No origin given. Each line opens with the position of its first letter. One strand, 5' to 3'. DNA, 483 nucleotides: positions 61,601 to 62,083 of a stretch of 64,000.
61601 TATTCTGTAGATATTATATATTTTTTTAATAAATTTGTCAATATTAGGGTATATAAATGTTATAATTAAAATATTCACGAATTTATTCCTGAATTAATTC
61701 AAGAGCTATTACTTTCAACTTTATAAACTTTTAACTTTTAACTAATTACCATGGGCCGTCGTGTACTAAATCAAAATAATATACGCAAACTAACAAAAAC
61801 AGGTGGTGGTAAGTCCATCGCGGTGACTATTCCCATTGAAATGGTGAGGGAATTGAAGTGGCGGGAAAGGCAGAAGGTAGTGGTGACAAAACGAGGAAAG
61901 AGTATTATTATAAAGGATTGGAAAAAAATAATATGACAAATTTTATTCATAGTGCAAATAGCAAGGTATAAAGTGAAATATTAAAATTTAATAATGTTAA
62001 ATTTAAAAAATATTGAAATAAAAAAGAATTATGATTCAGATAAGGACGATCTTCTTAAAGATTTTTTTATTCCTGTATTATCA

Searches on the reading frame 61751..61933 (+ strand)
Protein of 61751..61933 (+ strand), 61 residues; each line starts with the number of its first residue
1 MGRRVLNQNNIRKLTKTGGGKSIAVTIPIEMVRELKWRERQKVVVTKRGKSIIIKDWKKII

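Call 12: search_protein_families(library=pfam, proteins=[window:61751-61933:+], max_evalue=0.01)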
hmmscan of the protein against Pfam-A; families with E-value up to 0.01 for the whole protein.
window:61751-61933:+ (61 aa): 1 family
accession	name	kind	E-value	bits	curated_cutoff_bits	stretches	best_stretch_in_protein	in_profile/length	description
PF04014.23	MazE_antitoxin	-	3e-06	27.5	24.7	1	19-55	4-41/48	Antidote-toxin recognition MazE, bacterial antitoxin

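Call 13: search_protein_families(library=padloc, proteins=[window:61751-61933:+], max_evalue=0.01)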
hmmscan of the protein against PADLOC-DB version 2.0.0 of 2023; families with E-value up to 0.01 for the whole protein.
window:61751-61933:+ (61 aa): 1 family
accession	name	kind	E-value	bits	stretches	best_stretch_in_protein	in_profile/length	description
PDLC02096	Cas5b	-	0.0041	14.8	1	22-55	174-207/223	-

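Call 22: find_homologous_proteins(query=window:61751-61933:+, max_evalue=0.001)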
Query window:61751-61933:+ (61 aa): 257 proteins with E <= 0.001 among 257 candidates; the best 120 are listed.
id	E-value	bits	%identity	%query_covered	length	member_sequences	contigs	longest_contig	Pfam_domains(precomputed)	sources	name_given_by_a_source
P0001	4.5e-29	116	100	97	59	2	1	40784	PF04014.24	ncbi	-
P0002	4.3e-27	110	93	97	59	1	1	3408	-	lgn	-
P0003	2.8e-26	108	86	97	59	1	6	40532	-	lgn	-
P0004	1.9e-21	92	75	97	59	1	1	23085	-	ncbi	ncbi:hypothetical protein ACFL6I_13165 [candidate division KSB1 bacterium]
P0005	5.4e-21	91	74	95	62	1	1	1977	-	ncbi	-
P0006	5.9e-21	91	75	97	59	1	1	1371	PF04014.24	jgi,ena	-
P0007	7.2e-21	91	75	97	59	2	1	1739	PF04014.24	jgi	jgi:antitoxin component of MazEF toxin-antitoxin module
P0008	1.4e-19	86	73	97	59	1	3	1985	-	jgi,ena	-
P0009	1.8e-19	86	75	97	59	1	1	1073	-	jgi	-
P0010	2.6e-19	86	72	97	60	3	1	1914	-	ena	-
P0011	3.2e-19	85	73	97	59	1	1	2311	-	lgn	-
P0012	3.5e-19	85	71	95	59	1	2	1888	-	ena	-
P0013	4.1e-19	85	75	97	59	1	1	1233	-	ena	-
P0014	5.6e-19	85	68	97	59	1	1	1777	PF04014.24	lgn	-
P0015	1.1e-18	84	76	97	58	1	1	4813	PF04014.24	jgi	-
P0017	2.0e-18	83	74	95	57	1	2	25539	PF04014.24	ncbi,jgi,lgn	ncbi:MAG: antitoxin component of MazEF toxin-antitoxin module [Candidatus Azotimanducaceae bacterium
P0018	3.6e-18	82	71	95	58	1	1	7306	PF04014.24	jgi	-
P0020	4.8e-18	82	68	97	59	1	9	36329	-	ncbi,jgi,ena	-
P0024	8.5e-18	81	75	97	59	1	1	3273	PF04014.24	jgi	-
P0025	8.7e-18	81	70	93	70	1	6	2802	PF04014.24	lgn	-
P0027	9.8e-18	81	70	93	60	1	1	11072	PF04014.24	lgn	-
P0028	1.0e-17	81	69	97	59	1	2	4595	PF04014.24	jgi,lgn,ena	-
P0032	2.3e-17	80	74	95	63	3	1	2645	PF04014.24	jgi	-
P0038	3.5e-17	79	72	93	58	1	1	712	PF04014.24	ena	-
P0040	3.7e-17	79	69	97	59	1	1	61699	-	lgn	-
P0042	5.0e-17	79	73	90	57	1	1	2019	PF04014.24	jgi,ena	-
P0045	6.7e-17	78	74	93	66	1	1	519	PF04014.24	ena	-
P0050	1.2e-16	77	66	97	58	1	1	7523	PF04014.24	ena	-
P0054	1.5e-16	77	72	93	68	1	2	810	PF04014.24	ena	-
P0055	1.6e-16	77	68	97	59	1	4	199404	PF04014.24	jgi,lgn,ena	-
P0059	2.6e-16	76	66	95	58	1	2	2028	PF04014.24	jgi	jgi:bifunctional DNA-binding transcriptional regulator/antitoxin component of YhaV-PrlF toxin-antito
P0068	1.1e-15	74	71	97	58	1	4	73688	-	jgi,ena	-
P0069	1.2e-15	74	64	97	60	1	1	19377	PF04014.24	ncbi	-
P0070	1.2e-15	74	69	97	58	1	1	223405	PF04014.24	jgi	jgi:antitoxin component of MazEF toxin-antitoxin module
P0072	1.4e-15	74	73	97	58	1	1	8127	PF04014.24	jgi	-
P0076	1.6e-15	74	68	97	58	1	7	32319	PF04014.24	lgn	-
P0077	1.7e-15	74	68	97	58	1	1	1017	PF04014.24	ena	-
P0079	1.9e-15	74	68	97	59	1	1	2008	PF04014.24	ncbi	-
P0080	2.0e-15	74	71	97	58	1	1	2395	PF04014.24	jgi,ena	-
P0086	3.4e-15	73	71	95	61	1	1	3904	PF04014.24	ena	-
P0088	4.1e-15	73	71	97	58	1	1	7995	PF04014.24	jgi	-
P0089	4.5e-15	72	68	97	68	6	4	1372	PF04014.24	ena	-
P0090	4.8e-15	72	63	97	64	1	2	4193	PF04014.24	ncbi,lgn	-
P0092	5.2e-15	72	68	97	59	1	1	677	PF04014.24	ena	-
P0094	5.7e-15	72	69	89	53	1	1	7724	PF04014.24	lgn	-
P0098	6.4e-15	72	73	97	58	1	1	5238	PF04014.24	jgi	jgi:bifunctional DNA-binding transcriptional regulator/antitoxin component of YhaV-PrlF toxin-antito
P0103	8.5e-15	72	71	97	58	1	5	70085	PF04014.24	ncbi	-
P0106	9.4e-15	71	71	97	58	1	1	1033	PF04014.24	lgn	-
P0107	9.4e-15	71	68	97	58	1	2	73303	PF04014.24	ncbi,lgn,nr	ncbi:MAG: hypothetical protein P4L62_04190 [Candidatus Pacebacteria bacterium]|nr:hypothetical prote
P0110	1.6e-14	71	64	97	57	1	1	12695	PF04014.24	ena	-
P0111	1.7e-14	71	64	97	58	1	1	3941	PF04014.24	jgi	-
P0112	1.8e-14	71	71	97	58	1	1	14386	PF04014.24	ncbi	-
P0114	2.1e-14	70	65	97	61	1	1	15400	PF04014.24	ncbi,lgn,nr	ncbi:MAG: hypothetical protein NTZ97_00770 [Candidatus Moranbacteria bacterium]|nr:hypothetical prot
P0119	3.8e-14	70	64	97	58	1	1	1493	PF04014.24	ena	-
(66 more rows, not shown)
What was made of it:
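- On SpoVT/AbrB (MazE/VapB/AbrB) DNA-binding domain family: Many homologues carry precomputed PF04014 hits (call 22).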

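Call 23: find_encoding_contigs(protein=P0003, flank=6000, max_places=3)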
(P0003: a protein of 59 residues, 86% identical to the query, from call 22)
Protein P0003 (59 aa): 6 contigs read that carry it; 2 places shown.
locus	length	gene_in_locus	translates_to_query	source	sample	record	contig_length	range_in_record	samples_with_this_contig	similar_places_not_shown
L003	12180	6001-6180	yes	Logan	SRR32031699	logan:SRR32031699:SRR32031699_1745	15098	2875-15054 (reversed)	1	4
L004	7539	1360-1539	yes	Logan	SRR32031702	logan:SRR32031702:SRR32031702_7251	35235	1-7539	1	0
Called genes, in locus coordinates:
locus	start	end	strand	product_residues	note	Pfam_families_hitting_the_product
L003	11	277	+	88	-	PF11127:YgaP-like_TM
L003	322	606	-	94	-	-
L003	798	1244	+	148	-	-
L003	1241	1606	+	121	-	PF01050:MannoseP_isomer (faint), PF07883:Cupin_2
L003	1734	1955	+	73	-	-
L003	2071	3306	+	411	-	-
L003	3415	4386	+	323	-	PF13310:Virulence_RhuM, PF02661:Fic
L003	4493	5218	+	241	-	PF00050:Kazal_1 (weak)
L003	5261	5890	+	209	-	PF08378:NERD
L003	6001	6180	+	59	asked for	-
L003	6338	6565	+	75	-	-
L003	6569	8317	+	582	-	PF13589:HATPase_c_3 (weak)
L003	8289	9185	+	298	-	-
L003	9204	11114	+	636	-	PF01555:N6_N4_Mtase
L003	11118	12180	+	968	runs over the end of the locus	PF04851:ResIII, PF00270:DEAD (weak), PF19778:RE_endonuc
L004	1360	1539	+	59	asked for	-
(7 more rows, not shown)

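Call 24: find_encoding_contigs(protein=P0004, flank=6000, max_places=2)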
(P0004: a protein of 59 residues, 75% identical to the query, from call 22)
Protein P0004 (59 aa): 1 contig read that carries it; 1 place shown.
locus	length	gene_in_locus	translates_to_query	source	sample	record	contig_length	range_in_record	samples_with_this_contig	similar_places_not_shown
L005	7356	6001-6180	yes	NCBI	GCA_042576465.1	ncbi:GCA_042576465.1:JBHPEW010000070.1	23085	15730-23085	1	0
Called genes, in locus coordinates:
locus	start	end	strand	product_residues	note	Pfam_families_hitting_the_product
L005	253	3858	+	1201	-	PF01471:PG_binding_1 (weak)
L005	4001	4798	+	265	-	PF13424:TPR_12 (faint), PF23914:TPR_CcmH_CycH (faint), PF13431:TPR_17 (faint), PF23220:HAT_Syf1_M (faint), PF07719:TPR_2 (faint), PF13181:TPR_8 (faint), PF13428:TPR_14 (faint), PF14559:TPR_19 (faint), +1 more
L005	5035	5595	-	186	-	PF20803:PaaX_M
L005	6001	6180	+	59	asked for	-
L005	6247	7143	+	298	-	PF04326:SLFN_AlbA_2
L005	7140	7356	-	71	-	?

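Call 25: find_encoding_contigs(protein=P0001, flank=10000, max_places=2)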
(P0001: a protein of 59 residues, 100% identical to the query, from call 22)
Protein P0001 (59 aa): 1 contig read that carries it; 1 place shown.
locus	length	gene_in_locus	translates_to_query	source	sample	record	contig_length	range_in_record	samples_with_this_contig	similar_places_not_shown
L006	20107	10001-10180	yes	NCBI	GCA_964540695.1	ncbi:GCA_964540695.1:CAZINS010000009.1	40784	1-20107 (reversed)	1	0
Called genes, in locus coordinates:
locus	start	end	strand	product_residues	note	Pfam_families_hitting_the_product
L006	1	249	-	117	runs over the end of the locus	PF18895:T4SS_pilin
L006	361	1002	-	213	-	-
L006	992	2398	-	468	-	PF01547:SBP_bac_1, PF13416:SBP_bac_8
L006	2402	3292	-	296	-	PF00483:NTP_transferase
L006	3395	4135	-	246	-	PF00106:adh_short, PF08659:KR, PF13561:adh_short_C2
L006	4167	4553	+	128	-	-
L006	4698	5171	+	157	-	-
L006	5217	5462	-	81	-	-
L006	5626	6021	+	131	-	PF03073:TspO_MBR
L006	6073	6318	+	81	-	PF11127:YgaP-like_TM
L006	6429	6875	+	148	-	-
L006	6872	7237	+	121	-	PF07883:Cupin_2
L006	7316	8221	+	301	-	PF01641:SelR, PF01625:PMSR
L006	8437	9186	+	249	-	PF07648:Kazal_2 (faint), PF00050:Kazal_1 (weak)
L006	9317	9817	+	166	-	PF01936:NYN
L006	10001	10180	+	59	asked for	PF04014:MazE_antitoxin (weak)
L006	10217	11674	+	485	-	PF12161:HsdM_N, PF02384:N6_Mtase, PF07669:Eco57I, PF20473:MmeI_Mtase (weak)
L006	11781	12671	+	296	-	-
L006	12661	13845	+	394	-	PF01420:Methylase_S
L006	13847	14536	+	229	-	-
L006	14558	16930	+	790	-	PF13588:HSDR_N_2 (weak), PF04851:ResIII, PF00270:DEAD, PF18766:SWI2_SNF2, PF00271:Helicase_C, PF08463:EcoEI_R_C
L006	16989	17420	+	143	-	PF06044:DpnI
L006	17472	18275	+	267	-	PF03372:Exo_endo_phos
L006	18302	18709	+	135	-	PF00293:NUDIX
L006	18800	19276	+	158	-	-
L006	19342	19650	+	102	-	-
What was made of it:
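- The cargo on both sides is variable (calls 23, 25).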

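Call 35: find_encoding_contigs(protein=P0020, flank=4000, max_places=3)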
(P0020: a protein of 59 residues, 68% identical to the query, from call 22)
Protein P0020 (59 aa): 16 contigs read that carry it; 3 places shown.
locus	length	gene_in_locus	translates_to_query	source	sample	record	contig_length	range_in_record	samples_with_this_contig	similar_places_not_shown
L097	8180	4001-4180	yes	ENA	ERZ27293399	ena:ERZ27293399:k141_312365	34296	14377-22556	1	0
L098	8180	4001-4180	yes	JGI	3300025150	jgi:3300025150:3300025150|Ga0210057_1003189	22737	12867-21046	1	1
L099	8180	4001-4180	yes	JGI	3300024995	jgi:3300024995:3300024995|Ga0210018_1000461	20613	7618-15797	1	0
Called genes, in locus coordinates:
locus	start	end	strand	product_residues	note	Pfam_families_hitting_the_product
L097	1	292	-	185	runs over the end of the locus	PF01936:NYN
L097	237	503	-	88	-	PF00312:Ribosomal_S15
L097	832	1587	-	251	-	PF13384:HTH_23 (weak)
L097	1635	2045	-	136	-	PF18895:T4SS_pilin (weak)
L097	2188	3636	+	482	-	PF01743:PolyA_pol, PF12627:PolyA_pol_RNAbd, PF01966:HD, PF13735:tRNA_NucTran2_2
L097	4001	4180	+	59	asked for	-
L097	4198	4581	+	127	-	PF08378:NERD (weak), PF02021:UPF0102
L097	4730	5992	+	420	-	PF08529:NusA_N, PF00575:S1, PF13184:KH_NusA_1st, PF26594:KH_NusA_2nd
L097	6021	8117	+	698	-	PF03030:H_PPase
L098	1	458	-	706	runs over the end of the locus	PF01138:RNase_PH, PF03725:RNase_PH_C, PF03726:PNPase, PF01138:RNase_PH, PF00013:KH_1, PF00575:S1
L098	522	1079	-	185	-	PF01936:NYN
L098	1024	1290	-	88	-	PF00312:Ribosomal_S15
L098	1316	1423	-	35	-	-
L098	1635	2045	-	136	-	PF18895:T4SS_pilin (weak)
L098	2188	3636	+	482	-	PF01743:PolyA_pol, PF12627:PolyA_pol_RNAbd, PF01966:HD, PF13735:tRNA_NucTran2_2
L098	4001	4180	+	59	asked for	-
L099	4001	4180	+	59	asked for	-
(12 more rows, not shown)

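Call 36: find_encoding_contigs(protein=P0055, flank=4000, max_places=2)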
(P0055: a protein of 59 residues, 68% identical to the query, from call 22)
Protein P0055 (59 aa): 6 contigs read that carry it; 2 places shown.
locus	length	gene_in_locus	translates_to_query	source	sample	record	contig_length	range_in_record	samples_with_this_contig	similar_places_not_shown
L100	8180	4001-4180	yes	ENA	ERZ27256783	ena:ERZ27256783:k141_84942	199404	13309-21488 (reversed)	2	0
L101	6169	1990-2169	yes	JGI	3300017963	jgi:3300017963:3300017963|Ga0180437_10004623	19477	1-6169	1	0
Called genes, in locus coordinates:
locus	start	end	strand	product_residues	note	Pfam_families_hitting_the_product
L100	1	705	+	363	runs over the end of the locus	PF00814:TsaD, PF22521:HypF_C_2 (weak)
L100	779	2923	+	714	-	PF00133:tRNA-synt_1, PF01406:tRNA-synt_1e (faint), PF09334:tRNA-synt_1g, PF13603:tRNA-synt_1_2 (weak), PF09334:tRNA-synt_1g, PF00133:tRNA-synt_1, PF08264:Anticodon_1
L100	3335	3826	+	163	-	-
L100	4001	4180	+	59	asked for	PF04014:MazE_antitoxin (weak)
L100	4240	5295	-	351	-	PF01867:Cas_Cas1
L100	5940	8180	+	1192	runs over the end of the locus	PF07282:Cas12f1-like_TNB (faint)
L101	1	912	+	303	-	?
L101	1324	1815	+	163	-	-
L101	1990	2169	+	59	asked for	PF04014:MazE_antitoxin (weak)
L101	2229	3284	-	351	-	PF01867:Cas_Cas1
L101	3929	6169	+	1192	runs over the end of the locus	PF07282:Cas12f1-like_TNB (faint)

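Call 37: find_encoding_contigs(protein=P0070, flank=4000, max_places=2)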
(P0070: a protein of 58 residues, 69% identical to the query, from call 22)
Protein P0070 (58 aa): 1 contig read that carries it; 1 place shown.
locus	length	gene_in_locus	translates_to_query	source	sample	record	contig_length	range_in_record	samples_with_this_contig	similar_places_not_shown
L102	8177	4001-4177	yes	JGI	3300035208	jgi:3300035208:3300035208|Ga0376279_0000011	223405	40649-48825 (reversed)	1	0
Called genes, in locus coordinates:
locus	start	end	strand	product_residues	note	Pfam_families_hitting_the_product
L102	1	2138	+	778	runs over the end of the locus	PF01588:tRNA_bind, PF03483:B3_4, PF03484:B5, PF17759:tRNA_synthFbeta, PF03147:FDX-ACB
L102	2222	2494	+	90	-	-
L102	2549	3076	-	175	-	-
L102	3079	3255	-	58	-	-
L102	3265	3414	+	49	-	-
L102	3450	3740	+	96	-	-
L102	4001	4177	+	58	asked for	PF04014:MazE_antitoxin (weak)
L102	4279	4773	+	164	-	PF01936:NYN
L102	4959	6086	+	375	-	PF13651:EcoRI_methylase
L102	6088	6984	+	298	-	PF18144:SMODS (weak), PF01909:NTP_transf_2 (weak), PF26305:CD_NTase_C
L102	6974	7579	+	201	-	PF18153:Cap15_CD_rec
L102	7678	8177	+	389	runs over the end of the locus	PF03235:GmrSD_N, PF01844:HNH (weak)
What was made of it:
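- On Type II toxin-antitoxin module (VapBC/MazEF type): L097 (AbrB to NERD/UPF0102, 17-nt gap) and L102 (AbrB to NYN, about 100 nt) look more TA-like (calls 35, 37).
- Closest known: Autoregulated SpoVT/AbrB-fold antitoxins and regulators. Same: It neighbours PIN-like/NYN, NERD or UPF0102 nuclease genes in several lineages (calls 23, 25, 35, 37).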

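Call 38: find_encoding_contigs(protein=P0107, flank=4000, max_places=2)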
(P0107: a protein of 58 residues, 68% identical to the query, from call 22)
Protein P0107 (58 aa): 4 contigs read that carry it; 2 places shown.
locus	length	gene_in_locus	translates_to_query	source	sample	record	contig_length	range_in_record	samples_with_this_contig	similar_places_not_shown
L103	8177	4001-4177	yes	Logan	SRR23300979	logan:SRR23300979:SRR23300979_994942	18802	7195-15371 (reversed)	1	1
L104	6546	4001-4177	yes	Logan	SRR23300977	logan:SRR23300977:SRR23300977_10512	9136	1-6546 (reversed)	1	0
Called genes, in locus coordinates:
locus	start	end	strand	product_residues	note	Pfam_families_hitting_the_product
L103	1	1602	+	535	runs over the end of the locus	PF13231:PMT_2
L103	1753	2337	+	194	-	-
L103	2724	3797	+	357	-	PF00156:Pribosyltran, PF14572:Pribosyl_synth (weak)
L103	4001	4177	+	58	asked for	PF04014:MazE_antitoxin (weak)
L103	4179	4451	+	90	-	PF18955:DUF5698 (weak)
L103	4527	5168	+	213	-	PF01726:LexA_DNA_bind, PF00717:Peptidase_S24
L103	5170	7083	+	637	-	PF13588:HSDR_N_2, PF02384:N6_Mtase, PF07669:Eco57I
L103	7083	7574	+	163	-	PF18798:LPD3 (weak)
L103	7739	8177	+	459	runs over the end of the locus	PF01420:Methylase_S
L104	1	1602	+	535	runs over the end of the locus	PF13231:PMT_2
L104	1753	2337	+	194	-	-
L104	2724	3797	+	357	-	PF00156:Pribosyltran, PF14572:Pribosyl_synth (weak)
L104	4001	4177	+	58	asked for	PF04014:MazE_antitoxin (weak)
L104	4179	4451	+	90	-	PF18955:DUF5698 (weak)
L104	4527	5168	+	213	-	PF01726:LexA_DNA_bind, PF00717:Peptidase_S24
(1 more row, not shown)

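Call 54: find_related_loci(query=A2, collection=viral_contigs, flank=2500)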
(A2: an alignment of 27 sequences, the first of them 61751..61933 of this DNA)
Query A2 (61 aa) in viral_contigs; peptide patterns used: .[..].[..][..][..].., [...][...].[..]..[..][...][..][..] (x = any residue, [..] = any of these).
40 stretches matched a pattern, but none encodes a relative of the query by tblastn (E <= 1e-3).
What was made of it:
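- Tried and rejected: None were found for AbrB (call 54).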

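Call 55: find_encoding_contigs(protein=P0040, flank=3000, max_places=2)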
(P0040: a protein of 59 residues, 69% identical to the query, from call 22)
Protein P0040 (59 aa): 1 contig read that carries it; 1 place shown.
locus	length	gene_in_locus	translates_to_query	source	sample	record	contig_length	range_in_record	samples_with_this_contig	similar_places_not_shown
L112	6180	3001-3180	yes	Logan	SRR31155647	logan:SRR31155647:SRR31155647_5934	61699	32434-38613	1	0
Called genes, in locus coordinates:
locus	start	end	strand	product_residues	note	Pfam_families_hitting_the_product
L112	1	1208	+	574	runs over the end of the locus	PF01368:DHH, PF02272:DHHA1, PF17768:RecJ_OB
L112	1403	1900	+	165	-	-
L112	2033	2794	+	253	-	PF12686:DUF3800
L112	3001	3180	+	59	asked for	-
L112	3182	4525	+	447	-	PF18073:Zn_ribbon_LapB, PF13481:AAA_25, PF03796:DnaB_C (faint), PF06745:ATPase, PF23442:DUF7125, PF13479:AAA_24 (faint), PF13541:ChlI, PF05362:Lon_C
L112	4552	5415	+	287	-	PF01850:PIN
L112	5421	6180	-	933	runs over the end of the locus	PF00912:Transgly, PF00905:Transpeptidase, PF17957:Big_7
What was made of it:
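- The same arrays occur upstream of AbrB homologues in non-mobile contexts, for example between cca and nusA or in front of radA (calls 35, 55).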

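Call 56: find_encoding_contigs(protein=P0068, flank=3000, max_places=3)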
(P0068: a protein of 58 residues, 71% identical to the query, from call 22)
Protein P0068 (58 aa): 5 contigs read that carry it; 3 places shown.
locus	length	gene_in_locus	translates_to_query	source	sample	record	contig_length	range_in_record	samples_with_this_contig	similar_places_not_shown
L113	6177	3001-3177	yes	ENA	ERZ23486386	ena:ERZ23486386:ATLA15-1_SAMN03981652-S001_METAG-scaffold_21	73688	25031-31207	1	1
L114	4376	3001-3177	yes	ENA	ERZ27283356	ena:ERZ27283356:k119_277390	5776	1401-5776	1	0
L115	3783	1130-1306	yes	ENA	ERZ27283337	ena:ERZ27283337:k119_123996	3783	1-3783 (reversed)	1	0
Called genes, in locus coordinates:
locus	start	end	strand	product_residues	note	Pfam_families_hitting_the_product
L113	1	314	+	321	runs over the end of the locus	PF01193:RNA_pol_L, PF01000:RNA_pol_A_bac, PF03118:RNA_pol_A_CTD, PF26169:HHH_XRCC3_RpoA (faint)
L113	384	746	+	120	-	PF01196:Ribosomal_L17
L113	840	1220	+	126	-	PF00572:Ribosomal_L13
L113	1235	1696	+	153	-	PF00380:Ribosomal_S9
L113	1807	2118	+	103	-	-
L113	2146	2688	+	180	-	-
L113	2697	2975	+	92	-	-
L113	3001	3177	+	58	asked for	-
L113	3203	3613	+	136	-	PF00293:NUDIX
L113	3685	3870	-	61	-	PF07411:DUF1508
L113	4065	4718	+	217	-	-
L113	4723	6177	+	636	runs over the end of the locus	PF13588:HSDR_N_2, PF02384:N6_Mtase, PF07669:Eco57I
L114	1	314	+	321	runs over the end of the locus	PF01193:RNA_pol_L, PF01000:RNA_pol_A_bac, PF03118:RNA_pol_A_CTD, PF26169:HHH_XRCC3_RpoA (faint)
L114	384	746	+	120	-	PF01196:Ribosomal_L17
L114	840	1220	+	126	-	PF00572:Ribosomal_L13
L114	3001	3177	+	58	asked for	-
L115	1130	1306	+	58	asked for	-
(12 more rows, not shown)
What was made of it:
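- Closest known: Autoregulated SpoVT/AbrB-fold antitoxins and regulators. Different: Many homologues sit in front of non-toxin genes (HsdM, PbeA, RadA, NUDIX; calls 25, 55, 56).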

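Call 63: search_solved_structures(query=A2, max_evalue=1, show_alignments=2)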
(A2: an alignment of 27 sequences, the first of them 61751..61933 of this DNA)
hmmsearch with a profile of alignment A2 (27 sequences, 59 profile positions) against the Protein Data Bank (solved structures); distinct sequences matched with E-value up to 1: 4.
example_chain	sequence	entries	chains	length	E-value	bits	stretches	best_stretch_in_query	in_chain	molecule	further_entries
4es8_A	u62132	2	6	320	0.3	14.4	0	20-52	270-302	Epf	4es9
3r08_E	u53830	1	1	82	0.3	14.4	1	19-58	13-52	T-cell surface glycoprotein CD3 epsilon chain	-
4q6j_A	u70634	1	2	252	0.33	14.2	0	7-32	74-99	Lmo0131 protein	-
4z2a_A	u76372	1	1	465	0.94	12.8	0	25-57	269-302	Furin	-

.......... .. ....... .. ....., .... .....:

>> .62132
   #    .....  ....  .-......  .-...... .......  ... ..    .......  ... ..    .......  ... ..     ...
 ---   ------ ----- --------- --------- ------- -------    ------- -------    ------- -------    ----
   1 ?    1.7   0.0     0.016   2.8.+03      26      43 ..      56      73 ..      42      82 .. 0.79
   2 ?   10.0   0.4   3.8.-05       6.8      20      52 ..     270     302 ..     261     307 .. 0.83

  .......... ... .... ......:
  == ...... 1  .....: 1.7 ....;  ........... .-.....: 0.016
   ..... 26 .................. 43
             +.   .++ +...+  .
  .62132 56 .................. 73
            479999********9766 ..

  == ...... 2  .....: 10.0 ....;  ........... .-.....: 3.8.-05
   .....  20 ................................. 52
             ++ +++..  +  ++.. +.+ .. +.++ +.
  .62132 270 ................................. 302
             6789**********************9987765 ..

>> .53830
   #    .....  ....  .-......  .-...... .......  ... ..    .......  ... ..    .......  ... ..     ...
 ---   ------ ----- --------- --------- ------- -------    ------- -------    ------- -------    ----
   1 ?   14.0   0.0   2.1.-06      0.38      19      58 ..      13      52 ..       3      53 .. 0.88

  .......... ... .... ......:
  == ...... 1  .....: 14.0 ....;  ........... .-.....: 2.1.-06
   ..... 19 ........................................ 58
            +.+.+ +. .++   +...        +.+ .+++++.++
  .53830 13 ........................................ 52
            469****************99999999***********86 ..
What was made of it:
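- Closest known: Autoregulated SpoVT/AbrB-fold antitoxins and regulators. Different: No sequence-level match to any solved structure was found (call 63).
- Tried and rejected: Sequence search of solved structures with the family profile: no significant hit (call 63).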

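Call 64: search_protein_families(library=ncbifam, proteins=[window:61751-61933:+], max_evalue=0.1)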
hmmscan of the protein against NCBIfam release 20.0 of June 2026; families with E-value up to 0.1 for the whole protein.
window:61751-61933:+ (61 aa): 3 families
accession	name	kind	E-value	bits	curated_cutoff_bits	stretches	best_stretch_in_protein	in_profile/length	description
TIGR02778.1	ligD_pol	equivalog_domain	0.0052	16.5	214.7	1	3-42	140-177/245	non-homologous end-joining DNA ligase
TIGR02776.1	NHEJ_ligase_prk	equivalog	0.0054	15.6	373.2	1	3-42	454-491/587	DNA ligase D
NF004628.0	PRK05972.1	subfamily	0.061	11.4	895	1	3-41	720-756/870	ATP-dependent DNA ligase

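Call 72: predict_structure(alignment_id=A3)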
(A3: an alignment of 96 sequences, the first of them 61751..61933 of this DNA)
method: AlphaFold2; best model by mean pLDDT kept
length: 61 residues; sequences in the alignment: 96
mean_pLDDT: 84.1   pTM: 0.57
mean pLDDT of the five models: 84.1, 84.0, 81.8, 81.0, 76.2
residues with pLDDT >= 90: 32; 70-90: 17; 50-70: 11; < 50: 1
segments of 3 or more residues with pLDDT < 50: none
pLDDT, mean of each block of 10 residues (from residue 1): 60 87 90 91 94 86 48
secondary structure, 60 per line:
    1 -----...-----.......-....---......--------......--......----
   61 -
elements in order: E14-17 E22-25 H29-34 E43-48 E51-56
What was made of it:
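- On SpoVT/AbrB (MazE/VapB/AbrB) DNA-binding domain family: The AF2 model has pLDDT 84.1 and the order beta-beta-alpha-beta-beta (call 72).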
